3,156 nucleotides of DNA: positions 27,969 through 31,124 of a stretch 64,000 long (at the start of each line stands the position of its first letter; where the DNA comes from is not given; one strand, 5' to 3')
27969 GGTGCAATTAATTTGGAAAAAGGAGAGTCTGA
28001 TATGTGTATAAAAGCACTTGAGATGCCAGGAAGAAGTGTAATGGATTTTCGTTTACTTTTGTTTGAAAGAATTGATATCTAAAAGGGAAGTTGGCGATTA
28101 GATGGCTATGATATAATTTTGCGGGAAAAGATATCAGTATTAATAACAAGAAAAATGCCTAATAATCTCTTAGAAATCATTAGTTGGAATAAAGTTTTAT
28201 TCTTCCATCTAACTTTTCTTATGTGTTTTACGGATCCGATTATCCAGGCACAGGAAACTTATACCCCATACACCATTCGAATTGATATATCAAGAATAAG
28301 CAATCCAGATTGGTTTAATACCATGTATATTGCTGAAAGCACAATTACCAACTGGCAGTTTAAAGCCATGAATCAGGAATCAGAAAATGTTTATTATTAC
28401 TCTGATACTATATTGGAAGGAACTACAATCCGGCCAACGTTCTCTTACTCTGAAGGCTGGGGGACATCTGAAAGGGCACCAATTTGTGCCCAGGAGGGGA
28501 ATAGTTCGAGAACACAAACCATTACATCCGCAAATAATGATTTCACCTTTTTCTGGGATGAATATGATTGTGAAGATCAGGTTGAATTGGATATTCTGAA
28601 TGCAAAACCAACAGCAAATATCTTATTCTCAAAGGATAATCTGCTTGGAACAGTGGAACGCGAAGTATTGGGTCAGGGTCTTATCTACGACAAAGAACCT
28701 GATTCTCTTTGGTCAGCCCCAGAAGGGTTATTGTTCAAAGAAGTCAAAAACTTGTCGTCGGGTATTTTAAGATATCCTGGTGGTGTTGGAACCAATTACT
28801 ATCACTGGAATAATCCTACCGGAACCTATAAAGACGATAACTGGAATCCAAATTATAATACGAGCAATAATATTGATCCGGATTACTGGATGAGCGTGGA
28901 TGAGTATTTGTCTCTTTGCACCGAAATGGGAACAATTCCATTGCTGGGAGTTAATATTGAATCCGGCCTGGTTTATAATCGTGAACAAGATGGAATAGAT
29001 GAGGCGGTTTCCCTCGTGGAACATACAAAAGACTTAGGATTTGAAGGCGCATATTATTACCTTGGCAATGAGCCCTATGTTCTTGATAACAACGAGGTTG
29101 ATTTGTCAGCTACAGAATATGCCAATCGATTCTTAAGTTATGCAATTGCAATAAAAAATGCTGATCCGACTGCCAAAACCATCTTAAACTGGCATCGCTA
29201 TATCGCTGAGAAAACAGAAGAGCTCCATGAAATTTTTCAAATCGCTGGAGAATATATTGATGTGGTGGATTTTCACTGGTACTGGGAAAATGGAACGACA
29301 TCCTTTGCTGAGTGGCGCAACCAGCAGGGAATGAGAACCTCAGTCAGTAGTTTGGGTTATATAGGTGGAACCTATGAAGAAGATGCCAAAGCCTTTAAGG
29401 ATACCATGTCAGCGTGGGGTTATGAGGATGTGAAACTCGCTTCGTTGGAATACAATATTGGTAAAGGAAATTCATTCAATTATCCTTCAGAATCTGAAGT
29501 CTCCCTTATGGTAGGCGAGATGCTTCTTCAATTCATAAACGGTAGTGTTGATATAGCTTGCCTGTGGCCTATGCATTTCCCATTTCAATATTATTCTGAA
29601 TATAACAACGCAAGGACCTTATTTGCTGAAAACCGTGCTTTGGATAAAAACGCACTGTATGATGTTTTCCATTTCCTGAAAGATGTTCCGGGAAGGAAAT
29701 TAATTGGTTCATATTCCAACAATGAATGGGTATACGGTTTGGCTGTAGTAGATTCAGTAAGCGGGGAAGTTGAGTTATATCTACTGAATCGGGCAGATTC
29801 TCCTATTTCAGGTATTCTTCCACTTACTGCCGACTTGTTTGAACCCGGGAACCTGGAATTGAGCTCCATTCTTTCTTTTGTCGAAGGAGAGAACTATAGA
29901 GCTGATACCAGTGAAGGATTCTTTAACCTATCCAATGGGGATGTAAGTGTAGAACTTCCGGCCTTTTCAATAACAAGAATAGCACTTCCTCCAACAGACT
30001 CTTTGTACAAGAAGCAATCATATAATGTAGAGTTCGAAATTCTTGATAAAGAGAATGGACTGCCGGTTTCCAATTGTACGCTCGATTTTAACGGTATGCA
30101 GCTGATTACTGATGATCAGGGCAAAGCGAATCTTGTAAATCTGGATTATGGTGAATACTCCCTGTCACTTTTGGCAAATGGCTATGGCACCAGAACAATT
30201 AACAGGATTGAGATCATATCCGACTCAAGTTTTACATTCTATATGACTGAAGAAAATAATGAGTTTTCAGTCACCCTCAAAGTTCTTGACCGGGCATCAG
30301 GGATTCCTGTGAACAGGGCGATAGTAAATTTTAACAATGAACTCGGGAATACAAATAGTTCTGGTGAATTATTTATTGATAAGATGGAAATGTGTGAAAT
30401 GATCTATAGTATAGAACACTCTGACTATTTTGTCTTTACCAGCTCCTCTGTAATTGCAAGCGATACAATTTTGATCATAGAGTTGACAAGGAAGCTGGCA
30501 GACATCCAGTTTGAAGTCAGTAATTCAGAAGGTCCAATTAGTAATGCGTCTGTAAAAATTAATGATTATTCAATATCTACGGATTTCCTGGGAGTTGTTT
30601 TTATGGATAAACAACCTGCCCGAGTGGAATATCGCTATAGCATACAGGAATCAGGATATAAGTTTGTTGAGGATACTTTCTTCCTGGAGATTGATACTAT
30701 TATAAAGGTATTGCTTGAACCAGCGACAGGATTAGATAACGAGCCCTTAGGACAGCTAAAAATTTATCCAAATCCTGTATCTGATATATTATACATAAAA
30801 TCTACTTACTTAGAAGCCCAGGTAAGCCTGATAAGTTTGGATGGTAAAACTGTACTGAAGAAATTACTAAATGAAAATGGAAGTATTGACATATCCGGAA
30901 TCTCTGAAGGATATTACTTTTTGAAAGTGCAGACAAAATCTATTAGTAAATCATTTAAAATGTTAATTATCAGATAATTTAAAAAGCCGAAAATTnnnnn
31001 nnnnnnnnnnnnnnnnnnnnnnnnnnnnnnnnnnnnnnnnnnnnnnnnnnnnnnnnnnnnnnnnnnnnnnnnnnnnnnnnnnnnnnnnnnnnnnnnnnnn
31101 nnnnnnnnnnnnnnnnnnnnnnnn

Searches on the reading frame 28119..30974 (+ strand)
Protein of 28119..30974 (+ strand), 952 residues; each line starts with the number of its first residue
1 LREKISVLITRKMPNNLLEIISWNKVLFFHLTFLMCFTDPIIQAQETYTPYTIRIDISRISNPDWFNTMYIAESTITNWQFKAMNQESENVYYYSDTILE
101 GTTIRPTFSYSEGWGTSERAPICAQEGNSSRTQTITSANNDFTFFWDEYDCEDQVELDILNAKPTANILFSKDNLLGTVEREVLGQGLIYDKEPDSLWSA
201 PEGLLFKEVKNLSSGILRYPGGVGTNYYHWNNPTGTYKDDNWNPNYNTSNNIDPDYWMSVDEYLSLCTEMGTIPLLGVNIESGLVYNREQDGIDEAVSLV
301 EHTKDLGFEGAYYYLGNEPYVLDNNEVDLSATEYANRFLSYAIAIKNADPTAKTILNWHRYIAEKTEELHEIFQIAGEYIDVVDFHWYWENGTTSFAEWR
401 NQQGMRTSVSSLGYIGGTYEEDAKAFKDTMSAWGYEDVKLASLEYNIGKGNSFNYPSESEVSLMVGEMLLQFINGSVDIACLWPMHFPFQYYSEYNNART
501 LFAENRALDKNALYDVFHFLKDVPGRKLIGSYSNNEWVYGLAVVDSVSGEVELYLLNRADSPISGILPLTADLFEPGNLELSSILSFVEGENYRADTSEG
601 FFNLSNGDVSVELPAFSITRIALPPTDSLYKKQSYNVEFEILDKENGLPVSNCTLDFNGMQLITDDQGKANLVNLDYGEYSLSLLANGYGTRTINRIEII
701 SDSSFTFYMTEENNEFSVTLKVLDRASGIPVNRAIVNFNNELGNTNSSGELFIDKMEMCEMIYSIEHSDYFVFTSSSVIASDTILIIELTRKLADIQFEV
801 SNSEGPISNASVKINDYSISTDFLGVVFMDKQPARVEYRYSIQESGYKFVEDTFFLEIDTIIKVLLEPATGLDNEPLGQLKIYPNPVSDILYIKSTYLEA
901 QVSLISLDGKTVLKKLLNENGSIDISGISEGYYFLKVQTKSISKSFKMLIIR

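Call 9: search_protein_families(library=pfam, proteins=[window:28119-30974:+], max_evalue=0.0001)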
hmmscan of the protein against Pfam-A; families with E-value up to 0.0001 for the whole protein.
window:28119-30974:+ (952 aa): 2 families
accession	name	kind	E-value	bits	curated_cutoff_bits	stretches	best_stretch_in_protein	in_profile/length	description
PF18962.6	Por_Secre_tail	-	4.1e-12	46.7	27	1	882-950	1-74/75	Secretion system C-terminal sorting domain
PF13620.12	CarboxypepD_reg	-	4.1e-07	30.7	32.3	0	646-702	10-72/82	Carboxypeptidase regulatory-like domain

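Call 27: search_protein_families(library=pfam, proteins=[window:28119-30974:+], max_evalue=1)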
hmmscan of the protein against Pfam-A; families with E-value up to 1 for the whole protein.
window:28119-30974:+ (952 aa): 4 families
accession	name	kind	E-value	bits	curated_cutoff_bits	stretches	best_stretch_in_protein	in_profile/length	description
PF18962.6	Por_Secre_tail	-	4.1e-12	46.7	27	1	882-950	1-74/75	Secretion system C-terminal sorting domain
PF13620.12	CarboxypepD_reg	-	4.1e-07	30.7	32.3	1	646-702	10-72/82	Carboxypeptidase regulatory-like domain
PF17802.7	SpaA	-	0.00011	22.7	23.1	1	635-683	17-57/91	Prealbumin-like fold domain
PF13715.12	CarbopepD_reg_2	-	0.16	12.5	32.2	1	641-713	5-80/88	CarboxypepD_reg-like domain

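Call 55: search_solved_structures(query=window:28119-30974:+, max_evalue=0.01)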
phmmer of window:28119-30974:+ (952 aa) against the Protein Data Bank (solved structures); distinct sequences matched with E-value up to 0.01: 6.
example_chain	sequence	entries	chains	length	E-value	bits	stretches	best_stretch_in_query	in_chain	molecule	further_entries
3s2c_A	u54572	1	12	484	0.00016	22.9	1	206-389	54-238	Alpha-N-arabinofuranosidase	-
4atw_A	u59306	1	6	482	0.00016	22.9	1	206-389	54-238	ALPHA-L-ARABINOFURANOSIDASE DOMAIN PROTEIN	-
3ug3_A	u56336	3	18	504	0.00018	22.7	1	206-389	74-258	Alpha-L-arabinofuranosidase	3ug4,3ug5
8glj_D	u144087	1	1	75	0.00045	21.4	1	881-948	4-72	Por secretion system C-terminal sorting domain-containing protein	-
2vrq_A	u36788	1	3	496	0.0028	18.8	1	206-287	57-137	ALPHA-L-ARABINOFURANOSIDASE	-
2vrk_A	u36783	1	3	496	0.0035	18.4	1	206-287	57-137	ALPHA-L-ARABINOFURANOSIDASE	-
